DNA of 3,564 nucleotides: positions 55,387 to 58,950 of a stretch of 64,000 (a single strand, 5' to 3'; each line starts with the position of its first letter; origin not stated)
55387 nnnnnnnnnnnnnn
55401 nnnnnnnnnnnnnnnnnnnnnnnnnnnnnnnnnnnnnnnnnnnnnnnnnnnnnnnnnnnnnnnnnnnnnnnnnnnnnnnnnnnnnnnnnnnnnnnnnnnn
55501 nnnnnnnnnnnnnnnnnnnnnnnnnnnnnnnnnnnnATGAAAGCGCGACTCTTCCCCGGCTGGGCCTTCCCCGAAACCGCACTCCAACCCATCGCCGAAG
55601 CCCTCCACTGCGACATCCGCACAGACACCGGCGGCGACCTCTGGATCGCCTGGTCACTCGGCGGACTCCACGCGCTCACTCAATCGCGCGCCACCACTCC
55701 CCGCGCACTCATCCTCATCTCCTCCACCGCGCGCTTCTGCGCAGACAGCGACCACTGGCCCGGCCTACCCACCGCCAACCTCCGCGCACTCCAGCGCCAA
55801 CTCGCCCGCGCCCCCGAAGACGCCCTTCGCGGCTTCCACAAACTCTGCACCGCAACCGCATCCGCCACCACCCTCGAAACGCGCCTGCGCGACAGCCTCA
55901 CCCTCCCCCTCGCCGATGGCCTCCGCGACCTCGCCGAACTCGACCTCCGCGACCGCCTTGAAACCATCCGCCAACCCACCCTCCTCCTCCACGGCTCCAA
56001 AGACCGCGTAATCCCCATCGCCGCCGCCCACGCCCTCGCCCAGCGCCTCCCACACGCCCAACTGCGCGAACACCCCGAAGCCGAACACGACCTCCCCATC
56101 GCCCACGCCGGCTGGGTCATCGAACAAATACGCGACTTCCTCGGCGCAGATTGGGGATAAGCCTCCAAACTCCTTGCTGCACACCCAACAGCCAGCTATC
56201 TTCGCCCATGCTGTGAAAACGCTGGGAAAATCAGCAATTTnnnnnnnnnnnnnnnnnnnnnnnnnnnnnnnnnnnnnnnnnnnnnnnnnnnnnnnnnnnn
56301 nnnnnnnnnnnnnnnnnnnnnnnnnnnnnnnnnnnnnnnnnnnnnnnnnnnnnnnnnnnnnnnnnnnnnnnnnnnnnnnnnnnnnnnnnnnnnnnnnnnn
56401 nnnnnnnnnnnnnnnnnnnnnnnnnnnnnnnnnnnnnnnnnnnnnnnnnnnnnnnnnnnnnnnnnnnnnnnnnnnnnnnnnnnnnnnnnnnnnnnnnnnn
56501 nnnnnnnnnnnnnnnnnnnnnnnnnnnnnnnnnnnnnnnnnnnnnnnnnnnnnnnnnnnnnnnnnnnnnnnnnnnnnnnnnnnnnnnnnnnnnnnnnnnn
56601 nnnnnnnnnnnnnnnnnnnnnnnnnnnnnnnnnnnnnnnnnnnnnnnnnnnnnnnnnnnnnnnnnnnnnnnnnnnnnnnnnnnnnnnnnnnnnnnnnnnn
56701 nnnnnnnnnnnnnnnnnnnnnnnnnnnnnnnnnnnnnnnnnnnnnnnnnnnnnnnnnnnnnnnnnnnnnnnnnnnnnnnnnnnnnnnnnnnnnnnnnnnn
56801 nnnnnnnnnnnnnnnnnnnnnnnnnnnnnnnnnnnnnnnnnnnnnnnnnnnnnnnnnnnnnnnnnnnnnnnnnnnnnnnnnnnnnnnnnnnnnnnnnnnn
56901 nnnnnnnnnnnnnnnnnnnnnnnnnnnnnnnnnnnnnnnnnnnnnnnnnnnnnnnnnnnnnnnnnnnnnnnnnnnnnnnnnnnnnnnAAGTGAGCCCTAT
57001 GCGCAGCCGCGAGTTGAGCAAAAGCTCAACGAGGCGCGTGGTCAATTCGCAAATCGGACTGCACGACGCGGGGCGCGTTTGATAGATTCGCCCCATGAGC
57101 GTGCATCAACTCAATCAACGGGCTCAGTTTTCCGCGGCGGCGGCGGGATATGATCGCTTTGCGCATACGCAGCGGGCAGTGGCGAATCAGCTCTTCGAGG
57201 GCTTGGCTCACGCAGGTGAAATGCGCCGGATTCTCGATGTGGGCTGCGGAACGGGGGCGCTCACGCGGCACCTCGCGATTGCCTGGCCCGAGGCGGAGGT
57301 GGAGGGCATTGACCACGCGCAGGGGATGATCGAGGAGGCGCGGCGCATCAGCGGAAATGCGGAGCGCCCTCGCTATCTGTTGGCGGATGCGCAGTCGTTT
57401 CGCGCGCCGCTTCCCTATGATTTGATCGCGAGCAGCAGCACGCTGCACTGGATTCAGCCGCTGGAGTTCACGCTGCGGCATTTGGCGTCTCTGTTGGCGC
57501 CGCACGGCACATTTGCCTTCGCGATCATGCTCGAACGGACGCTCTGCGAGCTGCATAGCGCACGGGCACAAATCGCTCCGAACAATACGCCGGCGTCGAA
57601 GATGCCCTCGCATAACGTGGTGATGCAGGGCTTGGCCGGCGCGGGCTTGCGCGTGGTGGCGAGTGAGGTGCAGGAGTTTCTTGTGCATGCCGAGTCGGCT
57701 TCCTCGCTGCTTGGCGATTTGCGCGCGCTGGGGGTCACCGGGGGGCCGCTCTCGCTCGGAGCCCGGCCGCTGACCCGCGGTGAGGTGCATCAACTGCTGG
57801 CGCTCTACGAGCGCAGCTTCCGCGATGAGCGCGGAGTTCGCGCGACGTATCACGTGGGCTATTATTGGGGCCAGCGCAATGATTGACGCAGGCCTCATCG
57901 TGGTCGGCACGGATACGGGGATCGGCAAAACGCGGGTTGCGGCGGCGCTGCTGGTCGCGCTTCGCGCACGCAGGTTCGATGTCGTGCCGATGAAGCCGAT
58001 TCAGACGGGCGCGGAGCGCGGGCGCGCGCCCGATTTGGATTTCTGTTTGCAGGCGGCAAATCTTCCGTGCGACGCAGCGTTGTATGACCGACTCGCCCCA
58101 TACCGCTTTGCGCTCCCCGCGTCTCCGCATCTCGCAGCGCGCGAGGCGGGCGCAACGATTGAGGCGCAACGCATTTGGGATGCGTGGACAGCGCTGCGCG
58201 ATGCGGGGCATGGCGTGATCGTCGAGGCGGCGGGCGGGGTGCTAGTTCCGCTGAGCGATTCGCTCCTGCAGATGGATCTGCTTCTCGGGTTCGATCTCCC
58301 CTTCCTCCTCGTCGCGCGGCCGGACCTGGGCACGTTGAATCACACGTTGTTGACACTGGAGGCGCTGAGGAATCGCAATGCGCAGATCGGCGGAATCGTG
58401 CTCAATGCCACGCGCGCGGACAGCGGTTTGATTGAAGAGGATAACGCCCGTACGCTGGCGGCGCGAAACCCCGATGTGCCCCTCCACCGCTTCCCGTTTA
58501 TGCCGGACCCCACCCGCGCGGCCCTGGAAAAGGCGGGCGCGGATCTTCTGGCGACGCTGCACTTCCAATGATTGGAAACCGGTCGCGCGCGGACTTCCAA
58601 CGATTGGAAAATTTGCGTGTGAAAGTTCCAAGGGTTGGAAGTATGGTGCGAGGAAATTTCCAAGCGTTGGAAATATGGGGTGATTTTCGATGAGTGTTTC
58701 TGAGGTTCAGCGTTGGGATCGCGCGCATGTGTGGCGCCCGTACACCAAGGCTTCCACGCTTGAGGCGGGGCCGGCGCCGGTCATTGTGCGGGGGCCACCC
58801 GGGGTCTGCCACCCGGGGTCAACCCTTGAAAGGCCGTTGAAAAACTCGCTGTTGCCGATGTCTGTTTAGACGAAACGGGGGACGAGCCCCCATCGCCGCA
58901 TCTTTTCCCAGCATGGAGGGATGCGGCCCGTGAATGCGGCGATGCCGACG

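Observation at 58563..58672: Phased arrays of a 15-bp palindrome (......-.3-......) at 32-bp periodicity upstream of bioA (and of its orphan copy)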

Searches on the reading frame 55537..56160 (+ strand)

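Call 82: search_protein_families(library=pfam, proteins=[window:55537-56160:+], max_evalue=0.001)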
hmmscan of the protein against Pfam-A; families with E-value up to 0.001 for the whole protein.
window:55537-56160:+ (207 aa): 3 families
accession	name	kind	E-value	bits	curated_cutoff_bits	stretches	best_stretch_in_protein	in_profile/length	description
PF12697.13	Abhydrolase_6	-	1.2e-08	36.3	26.3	1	17-196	52-216/217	Alpha/beta hydrolase family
PF00561.26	Abhydrolase_1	-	7.6e-08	32.7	25.8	1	132-188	186-242/245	alpha/beta hydrolase fold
PF12146.15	Hydrolase_4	-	9.3e-08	32.1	27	1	37-186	81-234/239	Serine aminopeptidase, S33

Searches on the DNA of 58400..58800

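Call 32: search_rna_families(source=window, start=58400, end=58800, threshold=evalue, max_evalue=5)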
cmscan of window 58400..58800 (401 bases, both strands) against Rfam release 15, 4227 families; matches with E-value up to 5: 1.
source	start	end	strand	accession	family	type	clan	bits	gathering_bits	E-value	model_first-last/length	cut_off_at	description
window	58564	58582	+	RF01308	sR58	Gene; snRNA; snoRNA; CD-box;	-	13.2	55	3.1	1-55/55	no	Small nucleolar RNA sR58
